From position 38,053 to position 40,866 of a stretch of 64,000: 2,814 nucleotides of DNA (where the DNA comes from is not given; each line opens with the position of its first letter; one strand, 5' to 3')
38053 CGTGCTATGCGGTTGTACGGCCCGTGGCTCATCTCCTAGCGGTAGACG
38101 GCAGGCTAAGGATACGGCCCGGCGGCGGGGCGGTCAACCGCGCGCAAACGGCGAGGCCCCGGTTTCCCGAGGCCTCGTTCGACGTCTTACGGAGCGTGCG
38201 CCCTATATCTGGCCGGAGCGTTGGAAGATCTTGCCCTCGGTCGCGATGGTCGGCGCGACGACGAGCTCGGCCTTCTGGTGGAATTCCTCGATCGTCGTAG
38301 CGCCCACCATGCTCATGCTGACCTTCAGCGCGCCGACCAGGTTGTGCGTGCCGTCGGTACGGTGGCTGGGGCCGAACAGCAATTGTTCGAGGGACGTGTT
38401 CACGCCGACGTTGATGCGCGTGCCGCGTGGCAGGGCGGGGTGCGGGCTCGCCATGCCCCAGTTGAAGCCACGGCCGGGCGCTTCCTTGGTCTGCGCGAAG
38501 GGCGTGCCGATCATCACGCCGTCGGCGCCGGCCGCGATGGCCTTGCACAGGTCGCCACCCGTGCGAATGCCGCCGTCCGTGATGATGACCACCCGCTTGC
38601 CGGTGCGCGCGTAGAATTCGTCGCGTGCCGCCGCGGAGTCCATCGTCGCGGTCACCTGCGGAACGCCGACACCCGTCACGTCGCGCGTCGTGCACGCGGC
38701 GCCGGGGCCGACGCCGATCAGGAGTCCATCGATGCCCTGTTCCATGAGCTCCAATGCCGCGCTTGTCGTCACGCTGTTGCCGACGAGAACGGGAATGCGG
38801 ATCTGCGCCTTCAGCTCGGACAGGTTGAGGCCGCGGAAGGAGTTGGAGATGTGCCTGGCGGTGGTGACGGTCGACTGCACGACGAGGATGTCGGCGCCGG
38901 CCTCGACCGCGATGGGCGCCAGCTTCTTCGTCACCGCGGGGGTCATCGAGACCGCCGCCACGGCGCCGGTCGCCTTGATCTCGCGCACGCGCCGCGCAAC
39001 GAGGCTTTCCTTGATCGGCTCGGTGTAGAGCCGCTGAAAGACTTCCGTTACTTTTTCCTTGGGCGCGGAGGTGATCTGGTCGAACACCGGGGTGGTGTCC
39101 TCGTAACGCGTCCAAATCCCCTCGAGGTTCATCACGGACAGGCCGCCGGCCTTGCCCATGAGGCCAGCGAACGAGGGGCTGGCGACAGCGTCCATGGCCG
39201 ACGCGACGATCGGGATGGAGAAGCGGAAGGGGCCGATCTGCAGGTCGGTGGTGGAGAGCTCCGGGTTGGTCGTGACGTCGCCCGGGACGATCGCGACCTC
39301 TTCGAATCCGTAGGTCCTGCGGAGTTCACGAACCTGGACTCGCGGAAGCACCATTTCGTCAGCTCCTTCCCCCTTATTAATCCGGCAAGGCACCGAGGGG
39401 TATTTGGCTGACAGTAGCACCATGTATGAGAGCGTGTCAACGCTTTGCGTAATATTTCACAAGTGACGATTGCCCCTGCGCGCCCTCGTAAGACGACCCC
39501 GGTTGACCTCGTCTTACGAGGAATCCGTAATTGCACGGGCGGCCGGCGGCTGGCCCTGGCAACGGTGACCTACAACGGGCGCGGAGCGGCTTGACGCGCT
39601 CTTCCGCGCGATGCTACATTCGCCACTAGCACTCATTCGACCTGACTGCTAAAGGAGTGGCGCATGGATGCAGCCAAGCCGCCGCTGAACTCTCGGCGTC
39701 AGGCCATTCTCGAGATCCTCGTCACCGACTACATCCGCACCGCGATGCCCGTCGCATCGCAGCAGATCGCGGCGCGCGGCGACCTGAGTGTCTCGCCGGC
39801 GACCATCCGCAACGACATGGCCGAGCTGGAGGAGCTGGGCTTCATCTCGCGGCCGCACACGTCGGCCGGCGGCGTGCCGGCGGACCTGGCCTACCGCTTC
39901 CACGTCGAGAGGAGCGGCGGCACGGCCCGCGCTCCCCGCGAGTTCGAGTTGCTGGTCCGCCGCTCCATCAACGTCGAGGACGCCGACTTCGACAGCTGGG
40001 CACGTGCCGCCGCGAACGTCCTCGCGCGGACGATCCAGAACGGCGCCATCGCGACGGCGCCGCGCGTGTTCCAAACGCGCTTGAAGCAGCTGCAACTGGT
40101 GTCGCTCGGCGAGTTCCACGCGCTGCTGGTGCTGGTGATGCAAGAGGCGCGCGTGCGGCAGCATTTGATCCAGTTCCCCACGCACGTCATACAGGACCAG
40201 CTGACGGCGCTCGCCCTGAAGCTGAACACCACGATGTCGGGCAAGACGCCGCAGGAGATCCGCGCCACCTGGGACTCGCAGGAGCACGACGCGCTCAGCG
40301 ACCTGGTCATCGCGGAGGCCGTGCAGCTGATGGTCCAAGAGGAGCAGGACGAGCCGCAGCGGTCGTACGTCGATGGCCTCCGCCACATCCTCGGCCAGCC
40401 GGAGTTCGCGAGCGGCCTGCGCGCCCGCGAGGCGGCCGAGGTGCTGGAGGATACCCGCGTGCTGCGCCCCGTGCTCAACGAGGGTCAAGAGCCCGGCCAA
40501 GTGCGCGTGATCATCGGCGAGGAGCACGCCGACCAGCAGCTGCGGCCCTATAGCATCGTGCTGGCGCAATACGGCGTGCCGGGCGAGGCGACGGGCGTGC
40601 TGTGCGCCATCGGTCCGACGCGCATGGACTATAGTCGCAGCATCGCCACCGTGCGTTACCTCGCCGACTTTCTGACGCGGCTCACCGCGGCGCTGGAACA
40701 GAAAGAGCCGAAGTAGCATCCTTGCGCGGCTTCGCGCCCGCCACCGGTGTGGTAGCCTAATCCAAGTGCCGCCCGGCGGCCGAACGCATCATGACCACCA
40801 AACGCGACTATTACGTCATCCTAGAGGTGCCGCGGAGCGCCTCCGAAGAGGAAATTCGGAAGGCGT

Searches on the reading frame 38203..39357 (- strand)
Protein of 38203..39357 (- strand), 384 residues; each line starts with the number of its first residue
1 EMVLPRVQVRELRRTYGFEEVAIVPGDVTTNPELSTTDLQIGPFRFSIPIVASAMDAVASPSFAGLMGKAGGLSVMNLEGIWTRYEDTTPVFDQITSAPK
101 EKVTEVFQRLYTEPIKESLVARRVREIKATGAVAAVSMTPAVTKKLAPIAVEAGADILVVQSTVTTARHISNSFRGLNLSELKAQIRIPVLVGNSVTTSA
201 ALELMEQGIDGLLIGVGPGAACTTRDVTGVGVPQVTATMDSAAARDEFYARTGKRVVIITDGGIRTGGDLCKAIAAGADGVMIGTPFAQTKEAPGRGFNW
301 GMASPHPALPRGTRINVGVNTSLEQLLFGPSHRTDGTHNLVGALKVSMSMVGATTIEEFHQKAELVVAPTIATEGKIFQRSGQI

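Call 8: search_protein_families(library=pfam, proteins=[window:38203-39357:-])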
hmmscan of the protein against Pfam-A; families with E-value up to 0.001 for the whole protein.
window:38203-39357:- (384 aa): 6 families
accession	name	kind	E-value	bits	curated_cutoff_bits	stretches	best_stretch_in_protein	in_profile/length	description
PF00478.31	IMPDH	-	1.6e-50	172.5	25.6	1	16-297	2-249/345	IMP dehydrogenase / GMP reductase domain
PF01070.24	FMN_dh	-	1.2e-11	44.7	24.9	1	161-290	192-308/350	FMN-dependent dehydrogenase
PF01645.23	Glu_synthase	-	7.8e-07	29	20.4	1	204-285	224-305/369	Conserved region in glutamate synthase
PF05690.20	ThiG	-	1.2e-06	28.5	23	0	255-292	175-212/247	Thiazole biosynthesis protein ThiG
PF03060.21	NMO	-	1.5e-06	28.3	28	1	47-294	11-232/331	Nitronate monooxygenase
PF01180.27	DHO_dh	-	5.6e-05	22.9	27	1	247-287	232-272/291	Dihydroorotate dehydrogenase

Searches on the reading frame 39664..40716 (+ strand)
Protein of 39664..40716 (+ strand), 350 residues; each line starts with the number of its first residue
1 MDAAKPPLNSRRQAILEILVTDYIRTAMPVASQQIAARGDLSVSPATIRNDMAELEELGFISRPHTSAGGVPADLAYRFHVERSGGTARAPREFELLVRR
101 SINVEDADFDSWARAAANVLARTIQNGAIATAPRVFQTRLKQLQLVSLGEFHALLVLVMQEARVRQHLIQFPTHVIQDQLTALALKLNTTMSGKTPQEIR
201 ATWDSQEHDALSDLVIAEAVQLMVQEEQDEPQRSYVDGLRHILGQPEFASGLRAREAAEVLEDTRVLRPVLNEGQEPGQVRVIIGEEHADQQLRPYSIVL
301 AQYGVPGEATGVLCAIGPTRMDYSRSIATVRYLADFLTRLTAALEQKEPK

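Call 8: search_protein_families(library=pfam, proteins=[window:39664-40716:+])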
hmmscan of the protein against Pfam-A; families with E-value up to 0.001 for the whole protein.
window:39664-40716:+ (350 aa): 4 families
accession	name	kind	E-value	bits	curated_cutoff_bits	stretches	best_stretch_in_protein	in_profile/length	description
PF01628.27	HrcA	-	1.1e-44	153.4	22.2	1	112-327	3-215/215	HrcA protein C terminal domain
PF08220.18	HTH_DeoR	-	4.8e-06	26.7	21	1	40-66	23-49/57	DeoR-like helix-turn-helix domain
PF03444.21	HrcA_DNA-bdg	-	2.8e-05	24.1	21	1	9-78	3-71/79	Winged helix-turn-helix transcription repressor, HrcA DNA-binding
PF08279.18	HTH_11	-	0.00055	20.2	25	0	29-60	15-44/55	HTH domain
